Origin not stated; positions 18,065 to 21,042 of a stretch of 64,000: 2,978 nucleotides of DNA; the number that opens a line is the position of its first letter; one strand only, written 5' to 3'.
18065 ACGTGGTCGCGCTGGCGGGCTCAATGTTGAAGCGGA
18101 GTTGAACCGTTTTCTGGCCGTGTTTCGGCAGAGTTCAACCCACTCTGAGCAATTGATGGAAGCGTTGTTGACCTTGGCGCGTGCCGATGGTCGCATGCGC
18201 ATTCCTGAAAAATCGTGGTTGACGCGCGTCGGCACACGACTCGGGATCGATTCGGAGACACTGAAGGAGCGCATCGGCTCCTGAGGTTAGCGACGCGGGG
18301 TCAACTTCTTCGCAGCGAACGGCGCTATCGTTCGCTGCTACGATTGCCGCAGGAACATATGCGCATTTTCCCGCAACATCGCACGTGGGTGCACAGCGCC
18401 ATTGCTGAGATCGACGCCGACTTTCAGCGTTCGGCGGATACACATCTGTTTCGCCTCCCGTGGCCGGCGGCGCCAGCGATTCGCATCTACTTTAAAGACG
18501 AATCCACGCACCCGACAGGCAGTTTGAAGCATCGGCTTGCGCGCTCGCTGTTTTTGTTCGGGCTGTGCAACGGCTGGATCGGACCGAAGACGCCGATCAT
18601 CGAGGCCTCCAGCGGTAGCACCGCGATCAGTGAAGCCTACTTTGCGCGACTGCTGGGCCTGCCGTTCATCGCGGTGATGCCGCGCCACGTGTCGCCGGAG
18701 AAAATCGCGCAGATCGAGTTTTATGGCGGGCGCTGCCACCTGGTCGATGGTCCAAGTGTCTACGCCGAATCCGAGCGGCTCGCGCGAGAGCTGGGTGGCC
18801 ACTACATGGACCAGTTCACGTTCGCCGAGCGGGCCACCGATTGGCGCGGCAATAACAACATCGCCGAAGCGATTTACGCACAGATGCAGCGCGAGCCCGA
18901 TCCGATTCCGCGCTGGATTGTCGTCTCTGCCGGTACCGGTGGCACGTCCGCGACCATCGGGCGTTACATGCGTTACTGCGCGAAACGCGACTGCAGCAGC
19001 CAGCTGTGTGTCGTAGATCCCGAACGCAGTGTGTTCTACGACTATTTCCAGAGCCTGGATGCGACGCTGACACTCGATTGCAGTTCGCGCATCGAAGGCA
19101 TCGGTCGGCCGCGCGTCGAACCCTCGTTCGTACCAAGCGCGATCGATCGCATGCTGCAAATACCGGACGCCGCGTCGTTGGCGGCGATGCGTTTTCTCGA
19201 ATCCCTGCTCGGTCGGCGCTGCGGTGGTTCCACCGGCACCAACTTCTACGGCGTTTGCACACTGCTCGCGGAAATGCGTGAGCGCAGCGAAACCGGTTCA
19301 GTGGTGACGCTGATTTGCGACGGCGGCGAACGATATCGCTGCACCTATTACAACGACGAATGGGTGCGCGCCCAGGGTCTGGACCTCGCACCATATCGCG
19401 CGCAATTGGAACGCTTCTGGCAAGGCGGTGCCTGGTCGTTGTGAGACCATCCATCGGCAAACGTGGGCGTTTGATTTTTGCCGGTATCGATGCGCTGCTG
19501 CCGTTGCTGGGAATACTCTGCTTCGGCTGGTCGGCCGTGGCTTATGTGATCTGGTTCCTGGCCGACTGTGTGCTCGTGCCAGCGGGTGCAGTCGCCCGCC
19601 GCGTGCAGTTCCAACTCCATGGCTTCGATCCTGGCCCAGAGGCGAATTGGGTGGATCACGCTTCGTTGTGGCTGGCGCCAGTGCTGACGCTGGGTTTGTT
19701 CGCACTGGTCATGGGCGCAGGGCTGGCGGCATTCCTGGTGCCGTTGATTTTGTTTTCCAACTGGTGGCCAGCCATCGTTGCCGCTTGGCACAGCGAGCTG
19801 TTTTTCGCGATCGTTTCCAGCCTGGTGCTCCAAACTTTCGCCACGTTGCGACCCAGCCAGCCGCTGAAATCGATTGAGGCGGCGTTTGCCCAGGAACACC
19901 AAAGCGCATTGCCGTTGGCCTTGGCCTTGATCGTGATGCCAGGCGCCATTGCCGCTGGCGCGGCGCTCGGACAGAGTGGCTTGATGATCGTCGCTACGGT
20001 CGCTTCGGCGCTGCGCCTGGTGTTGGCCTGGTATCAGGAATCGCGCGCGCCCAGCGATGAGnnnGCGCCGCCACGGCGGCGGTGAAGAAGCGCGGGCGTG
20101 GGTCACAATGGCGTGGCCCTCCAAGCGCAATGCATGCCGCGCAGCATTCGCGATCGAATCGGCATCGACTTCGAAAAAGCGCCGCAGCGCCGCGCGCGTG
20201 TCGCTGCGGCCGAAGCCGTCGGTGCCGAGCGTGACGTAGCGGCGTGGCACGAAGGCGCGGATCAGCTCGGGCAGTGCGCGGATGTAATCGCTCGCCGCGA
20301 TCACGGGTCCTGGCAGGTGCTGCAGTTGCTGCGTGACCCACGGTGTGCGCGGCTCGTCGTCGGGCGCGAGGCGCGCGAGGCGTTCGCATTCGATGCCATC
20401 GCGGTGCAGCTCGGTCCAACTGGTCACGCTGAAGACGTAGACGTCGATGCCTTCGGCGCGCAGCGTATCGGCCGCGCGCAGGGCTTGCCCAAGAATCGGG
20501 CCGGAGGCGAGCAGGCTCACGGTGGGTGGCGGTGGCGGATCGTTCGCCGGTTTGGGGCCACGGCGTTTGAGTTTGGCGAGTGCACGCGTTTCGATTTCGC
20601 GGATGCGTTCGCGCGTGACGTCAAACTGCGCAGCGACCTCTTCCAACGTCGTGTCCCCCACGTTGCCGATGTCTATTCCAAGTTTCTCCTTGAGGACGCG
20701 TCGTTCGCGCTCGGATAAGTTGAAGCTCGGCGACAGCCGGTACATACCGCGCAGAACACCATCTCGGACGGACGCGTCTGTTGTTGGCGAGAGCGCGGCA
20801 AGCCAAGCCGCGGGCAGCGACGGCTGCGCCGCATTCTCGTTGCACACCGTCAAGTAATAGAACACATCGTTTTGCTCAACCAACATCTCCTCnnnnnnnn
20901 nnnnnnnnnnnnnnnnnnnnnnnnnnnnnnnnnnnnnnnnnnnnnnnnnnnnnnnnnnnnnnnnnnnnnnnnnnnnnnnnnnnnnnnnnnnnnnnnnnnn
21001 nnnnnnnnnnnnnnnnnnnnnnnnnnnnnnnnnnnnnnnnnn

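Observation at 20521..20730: In-frame sigma-70 region 4.2-like HTH inserted into pyruvate dehydrogenase E1 (aceE)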

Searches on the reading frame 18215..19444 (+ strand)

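Call 51: search_protein_families(library=pfam, proteins=[window:18215-19444:+], max_evalue=0.001)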
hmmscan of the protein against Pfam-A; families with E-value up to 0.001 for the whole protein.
window:18215-19444:+ (409 aa): 1 family
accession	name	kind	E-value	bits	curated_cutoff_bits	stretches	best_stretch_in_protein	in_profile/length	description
PF00291.31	PALP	-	1.3e-48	166.3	35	1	75-369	7-295/295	Pyridoxal-phosphate dependent enzyme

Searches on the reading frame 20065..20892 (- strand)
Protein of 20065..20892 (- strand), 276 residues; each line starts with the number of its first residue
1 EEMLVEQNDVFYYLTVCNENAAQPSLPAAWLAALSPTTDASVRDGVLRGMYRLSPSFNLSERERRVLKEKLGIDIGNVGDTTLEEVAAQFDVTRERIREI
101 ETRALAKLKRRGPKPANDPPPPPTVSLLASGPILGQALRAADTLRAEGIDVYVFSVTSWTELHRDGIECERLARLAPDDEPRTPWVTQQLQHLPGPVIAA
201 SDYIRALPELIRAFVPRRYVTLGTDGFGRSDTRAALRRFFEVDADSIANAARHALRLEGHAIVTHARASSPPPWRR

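Call 53: find_homologous_proteins(query=window:20065-20892:-, max_evalue=1e-20)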
Query window:20065-20892:- (276 aa): 4312 proteins with E <= 1e-20 among 8000 candidates; the best 120 are listed.
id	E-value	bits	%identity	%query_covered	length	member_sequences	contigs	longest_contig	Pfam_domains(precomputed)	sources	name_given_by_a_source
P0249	3.2e-65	238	51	100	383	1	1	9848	PF17831.6,PF04545.23,PF22613.2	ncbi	-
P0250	3.5e-63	232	51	86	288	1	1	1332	PF04545.23,PF22613.2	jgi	jgi:hypothetical protein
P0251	1.6e-58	216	51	94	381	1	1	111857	PF17831.6,PF22613.2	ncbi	ncbi:MAG: pyruvate dehydrogenase (acetyl-transferring), homodimeric type, partial [Lysobacterales ba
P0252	6.3e-56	208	51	92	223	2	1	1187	PF22613.2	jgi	jgi:pyruvate dehydrogenase E1 component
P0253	1.2e-54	204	60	60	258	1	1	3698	PF17831.6,PF22613.2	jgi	jgi:pyruvate dehydrogenase E1 component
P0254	2.8e-54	203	63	48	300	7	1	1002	PF17831.6,PF22613.2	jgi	jgi:pyruvate dehydrogenase E1 component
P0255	3.9e-53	199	46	92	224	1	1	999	PF17831.6,PF22613.2,PF02780.26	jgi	-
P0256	4.8e-53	198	55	66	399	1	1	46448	PF17831.6,PF22613.2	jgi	jgi:pyruvate dehydrogenase E1 component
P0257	1.4e-52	197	68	43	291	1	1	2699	PF17831.6,PF22613.2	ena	-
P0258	2.4e-52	196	46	93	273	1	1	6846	PF17831.6,PF22613.2,PF02780.26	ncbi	-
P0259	1.0e-51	194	45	93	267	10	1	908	PF17831.6,PF22613.2,PF02780.26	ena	-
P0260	2.2e-51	193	65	50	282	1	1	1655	PF17831.6,PF22613.2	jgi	jgi:pyruvate dehydrogenase E1 component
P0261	2.3e-51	193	57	55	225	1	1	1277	PF22613.2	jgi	jgi:pyruvate dehydrogenase E1 component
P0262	2.8e-51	193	44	100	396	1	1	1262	PF17831.6,PF22613.2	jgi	jgi:pyruvate dehydrogenase E1 component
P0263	3.0e-51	193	64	49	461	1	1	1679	PF17831.6,PF22613.2,PF02780.26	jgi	jgi:pyruvate dehydrogenase E1 component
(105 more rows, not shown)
